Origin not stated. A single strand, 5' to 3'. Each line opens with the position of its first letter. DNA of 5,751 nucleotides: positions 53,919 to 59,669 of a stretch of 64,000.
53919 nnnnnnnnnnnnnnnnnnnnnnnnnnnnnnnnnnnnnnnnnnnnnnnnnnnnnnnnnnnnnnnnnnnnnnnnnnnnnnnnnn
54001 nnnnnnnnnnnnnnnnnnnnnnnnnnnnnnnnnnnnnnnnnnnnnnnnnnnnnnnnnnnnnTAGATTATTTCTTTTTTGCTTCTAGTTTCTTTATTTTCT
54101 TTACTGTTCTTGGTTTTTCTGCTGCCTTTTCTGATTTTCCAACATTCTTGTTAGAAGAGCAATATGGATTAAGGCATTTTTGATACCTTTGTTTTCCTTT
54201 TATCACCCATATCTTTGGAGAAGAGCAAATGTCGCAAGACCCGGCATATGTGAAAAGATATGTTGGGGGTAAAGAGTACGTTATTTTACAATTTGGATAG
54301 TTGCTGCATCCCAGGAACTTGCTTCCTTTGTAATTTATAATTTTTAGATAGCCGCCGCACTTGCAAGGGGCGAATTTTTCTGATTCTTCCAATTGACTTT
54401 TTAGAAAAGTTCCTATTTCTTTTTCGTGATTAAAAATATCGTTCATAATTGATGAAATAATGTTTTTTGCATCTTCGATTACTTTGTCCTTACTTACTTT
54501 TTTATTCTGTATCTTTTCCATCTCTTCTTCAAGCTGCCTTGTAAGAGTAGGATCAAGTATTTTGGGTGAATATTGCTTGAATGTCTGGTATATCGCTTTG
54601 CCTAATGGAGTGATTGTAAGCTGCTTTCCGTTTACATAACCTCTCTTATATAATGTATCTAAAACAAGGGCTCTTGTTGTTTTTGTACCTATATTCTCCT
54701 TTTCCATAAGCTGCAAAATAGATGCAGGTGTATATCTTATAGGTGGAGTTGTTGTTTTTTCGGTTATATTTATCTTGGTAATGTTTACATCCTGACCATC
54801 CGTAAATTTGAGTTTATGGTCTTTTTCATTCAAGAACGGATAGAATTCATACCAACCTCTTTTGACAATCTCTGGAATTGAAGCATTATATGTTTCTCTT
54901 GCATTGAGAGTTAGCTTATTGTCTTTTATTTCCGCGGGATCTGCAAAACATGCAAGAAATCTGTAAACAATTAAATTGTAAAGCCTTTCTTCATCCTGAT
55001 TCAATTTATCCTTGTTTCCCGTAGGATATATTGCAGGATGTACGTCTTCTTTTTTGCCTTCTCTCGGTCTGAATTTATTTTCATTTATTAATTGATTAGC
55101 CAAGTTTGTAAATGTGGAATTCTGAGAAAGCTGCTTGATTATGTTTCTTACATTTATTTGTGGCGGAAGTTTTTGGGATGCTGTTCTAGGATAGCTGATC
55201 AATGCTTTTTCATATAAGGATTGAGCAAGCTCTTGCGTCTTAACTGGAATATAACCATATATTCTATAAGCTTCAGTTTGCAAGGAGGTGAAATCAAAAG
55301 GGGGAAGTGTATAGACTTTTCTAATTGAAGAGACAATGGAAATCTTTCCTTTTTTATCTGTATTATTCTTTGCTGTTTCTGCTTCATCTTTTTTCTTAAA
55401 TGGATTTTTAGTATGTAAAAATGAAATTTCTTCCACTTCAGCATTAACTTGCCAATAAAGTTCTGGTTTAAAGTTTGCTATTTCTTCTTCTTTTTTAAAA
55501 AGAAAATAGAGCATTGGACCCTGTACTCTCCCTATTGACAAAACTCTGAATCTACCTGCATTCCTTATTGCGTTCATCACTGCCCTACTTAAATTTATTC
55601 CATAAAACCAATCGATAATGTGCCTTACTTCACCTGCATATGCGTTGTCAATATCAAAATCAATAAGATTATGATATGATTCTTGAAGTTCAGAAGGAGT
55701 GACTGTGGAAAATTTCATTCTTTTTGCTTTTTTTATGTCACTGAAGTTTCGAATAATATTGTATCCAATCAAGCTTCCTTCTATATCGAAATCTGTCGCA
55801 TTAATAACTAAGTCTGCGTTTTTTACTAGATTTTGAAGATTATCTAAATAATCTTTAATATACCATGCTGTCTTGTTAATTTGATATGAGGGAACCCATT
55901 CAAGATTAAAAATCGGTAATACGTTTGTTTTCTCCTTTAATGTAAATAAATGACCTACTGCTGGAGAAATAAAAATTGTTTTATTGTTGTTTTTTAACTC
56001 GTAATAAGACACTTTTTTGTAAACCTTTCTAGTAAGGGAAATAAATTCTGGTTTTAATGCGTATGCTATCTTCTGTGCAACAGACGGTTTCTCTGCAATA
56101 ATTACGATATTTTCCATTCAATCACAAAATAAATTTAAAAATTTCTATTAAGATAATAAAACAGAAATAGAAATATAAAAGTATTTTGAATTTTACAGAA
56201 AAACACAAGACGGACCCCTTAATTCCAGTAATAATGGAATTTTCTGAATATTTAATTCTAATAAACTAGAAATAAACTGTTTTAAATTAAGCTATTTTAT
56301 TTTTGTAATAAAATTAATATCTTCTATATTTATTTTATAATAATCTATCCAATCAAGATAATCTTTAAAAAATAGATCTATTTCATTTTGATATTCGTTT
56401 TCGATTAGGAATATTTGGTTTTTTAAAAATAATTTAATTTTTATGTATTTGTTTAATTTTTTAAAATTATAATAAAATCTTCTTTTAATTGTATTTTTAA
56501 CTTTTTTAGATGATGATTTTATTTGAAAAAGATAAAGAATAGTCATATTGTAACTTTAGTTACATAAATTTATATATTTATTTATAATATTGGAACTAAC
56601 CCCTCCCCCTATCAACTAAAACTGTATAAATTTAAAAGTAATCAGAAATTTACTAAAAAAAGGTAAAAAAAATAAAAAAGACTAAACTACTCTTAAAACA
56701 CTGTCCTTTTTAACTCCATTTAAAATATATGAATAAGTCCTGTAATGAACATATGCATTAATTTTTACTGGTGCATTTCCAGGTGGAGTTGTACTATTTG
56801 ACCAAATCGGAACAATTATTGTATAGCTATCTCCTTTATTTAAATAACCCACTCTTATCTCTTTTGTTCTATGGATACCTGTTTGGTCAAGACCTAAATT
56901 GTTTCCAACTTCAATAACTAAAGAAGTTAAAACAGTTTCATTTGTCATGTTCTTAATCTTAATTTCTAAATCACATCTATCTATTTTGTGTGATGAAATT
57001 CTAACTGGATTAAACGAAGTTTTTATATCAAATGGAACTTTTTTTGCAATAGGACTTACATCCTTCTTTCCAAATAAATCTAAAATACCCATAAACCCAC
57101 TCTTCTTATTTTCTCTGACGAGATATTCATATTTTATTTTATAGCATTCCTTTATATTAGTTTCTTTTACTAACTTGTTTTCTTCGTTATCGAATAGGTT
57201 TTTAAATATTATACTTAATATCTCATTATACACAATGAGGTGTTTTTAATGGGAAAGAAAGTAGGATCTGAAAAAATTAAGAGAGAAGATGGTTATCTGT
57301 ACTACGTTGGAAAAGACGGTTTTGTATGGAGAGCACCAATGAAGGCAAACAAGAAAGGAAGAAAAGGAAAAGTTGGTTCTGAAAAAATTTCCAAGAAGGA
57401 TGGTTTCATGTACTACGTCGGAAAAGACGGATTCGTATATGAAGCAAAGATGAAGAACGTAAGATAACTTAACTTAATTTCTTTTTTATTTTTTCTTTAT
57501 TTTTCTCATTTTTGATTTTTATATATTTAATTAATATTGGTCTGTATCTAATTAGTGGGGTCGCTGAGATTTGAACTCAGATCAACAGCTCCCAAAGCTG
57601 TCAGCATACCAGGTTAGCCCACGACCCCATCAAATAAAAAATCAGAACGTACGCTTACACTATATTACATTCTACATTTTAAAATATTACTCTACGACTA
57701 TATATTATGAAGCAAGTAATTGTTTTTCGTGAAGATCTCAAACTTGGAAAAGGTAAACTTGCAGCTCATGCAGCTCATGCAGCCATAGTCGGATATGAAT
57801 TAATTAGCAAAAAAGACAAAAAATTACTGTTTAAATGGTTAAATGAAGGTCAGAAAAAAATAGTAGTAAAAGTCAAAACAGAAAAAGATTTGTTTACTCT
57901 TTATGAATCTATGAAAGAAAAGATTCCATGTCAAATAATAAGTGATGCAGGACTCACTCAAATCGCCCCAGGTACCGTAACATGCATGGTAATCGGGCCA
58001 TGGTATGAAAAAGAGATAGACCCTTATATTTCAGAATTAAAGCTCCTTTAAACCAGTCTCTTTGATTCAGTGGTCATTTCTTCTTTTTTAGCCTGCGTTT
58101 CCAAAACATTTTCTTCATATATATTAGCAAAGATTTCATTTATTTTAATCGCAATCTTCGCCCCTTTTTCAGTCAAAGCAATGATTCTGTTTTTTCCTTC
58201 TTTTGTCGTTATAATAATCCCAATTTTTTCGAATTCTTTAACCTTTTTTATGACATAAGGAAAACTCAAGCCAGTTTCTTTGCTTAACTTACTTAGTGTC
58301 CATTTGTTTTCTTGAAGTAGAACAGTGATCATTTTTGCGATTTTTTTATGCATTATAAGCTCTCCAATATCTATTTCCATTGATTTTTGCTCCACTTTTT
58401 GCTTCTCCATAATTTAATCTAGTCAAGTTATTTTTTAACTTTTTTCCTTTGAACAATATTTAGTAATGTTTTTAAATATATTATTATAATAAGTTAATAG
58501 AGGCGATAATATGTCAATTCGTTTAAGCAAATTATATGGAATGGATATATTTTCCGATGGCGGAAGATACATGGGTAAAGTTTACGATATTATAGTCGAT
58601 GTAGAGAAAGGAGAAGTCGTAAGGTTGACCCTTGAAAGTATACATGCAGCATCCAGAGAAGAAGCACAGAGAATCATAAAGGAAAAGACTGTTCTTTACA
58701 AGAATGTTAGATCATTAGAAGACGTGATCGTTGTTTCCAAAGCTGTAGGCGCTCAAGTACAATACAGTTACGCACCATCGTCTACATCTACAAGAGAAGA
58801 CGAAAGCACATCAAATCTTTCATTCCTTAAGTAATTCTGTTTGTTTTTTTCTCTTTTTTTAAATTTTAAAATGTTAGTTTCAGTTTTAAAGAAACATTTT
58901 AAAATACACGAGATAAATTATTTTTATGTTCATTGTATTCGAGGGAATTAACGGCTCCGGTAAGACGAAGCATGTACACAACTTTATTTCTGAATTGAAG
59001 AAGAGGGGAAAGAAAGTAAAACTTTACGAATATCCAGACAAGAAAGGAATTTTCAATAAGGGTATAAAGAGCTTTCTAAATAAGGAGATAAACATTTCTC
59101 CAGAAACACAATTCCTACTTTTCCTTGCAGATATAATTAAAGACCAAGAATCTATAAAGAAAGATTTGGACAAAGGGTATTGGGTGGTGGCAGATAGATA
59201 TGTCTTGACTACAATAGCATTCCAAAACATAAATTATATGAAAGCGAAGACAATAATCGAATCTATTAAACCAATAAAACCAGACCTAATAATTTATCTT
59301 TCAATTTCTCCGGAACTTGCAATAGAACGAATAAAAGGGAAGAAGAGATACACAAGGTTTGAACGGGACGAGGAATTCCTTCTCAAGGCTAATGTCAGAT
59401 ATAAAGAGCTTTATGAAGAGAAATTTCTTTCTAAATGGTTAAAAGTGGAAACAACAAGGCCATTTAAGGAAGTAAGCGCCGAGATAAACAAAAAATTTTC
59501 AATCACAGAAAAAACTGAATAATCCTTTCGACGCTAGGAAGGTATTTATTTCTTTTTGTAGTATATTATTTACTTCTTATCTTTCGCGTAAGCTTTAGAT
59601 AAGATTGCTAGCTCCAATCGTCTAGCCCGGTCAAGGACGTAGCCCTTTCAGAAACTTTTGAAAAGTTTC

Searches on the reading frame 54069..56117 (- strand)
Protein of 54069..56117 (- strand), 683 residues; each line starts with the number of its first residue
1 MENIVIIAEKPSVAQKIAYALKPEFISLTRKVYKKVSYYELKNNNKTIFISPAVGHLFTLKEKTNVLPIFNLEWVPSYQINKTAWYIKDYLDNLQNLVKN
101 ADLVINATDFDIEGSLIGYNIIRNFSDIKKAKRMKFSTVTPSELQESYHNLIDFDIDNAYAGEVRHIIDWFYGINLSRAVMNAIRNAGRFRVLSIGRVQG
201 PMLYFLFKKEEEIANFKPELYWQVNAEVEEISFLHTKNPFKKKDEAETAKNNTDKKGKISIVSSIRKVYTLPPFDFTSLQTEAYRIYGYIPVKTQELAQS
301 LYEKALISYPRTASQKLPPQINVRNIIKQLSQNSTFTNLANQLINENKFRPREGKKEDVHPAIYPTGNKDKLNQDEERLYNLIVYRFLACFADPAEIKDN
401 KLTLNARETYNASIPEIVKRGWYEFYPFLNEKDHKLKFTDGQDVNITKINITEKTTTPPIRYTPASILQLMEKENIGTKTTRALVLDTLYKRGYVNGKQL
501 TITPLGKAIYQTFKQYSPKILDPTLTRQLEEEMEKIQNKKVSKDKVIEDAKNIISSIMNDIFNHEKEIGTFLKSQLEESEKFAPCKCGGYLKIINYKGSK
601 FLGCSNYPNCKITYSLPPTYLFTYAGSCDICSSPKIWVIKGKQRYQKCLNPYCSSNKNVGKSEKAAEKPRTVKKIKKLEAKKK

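Call 71: search_protein_families(library=pfam, proteins=[window:54069-56117:-], max_evalue=0.01)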
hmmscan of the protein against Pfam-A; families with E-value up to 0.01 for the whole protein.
window:54069-56117:- (683 aa): 3 families
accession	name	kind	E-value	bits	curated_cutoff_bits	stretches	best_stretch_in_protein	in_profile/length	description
PF01131.25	Topoisom_bac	-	7.2e-108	361.6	35.1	1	155-547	3-410/411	DNA topoisomerase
PF01751.28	Toprim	-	2.1e-11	44.3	23.1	1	5-137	2-94/96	Toprim domain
PF01396.24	Zn_ribbon_Top1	-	2.1e-06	27.9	32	1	586-618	6-38/39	Topoisomerase DNA binding C4 zinc finger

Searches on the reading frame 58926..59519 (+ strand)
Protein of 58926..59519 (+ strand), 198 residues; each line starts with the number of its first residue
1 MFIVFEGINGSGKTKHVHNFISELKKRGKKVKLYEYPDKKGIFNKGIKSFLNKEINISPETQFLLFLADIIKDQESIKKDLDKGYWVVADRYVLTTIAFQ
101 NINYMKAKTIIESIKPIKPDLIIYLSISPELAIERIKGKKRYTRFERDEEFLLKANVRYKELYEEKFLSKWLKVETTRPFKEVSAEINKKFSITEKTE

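Call 71: search_protein_families(library=pfam, proteins=[window:58926-59519:+], max_evalue=0.01)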
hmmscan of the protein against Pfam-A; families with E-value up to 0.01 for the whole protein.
window:58926-59519:+ (198 aa): 4 families
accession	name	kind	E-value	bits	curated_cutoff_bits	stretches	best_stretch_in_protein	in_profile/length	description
PF02223.23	Thymidylate_kin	-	7.7e-33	114.2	27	1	5-187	1-185/185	Thymidylate kinase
PF01712.25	dNK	-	1.9e-05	25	27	1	3-178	1-182/203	Deoxynucleoside kinase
PF13521.12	AAA_28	-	0.0043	17.7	27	1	3-146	2-133/164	AAA domain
PF13207.12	AAA_17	-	0.0067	17.1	27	0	110-145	93-128/136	AAA domain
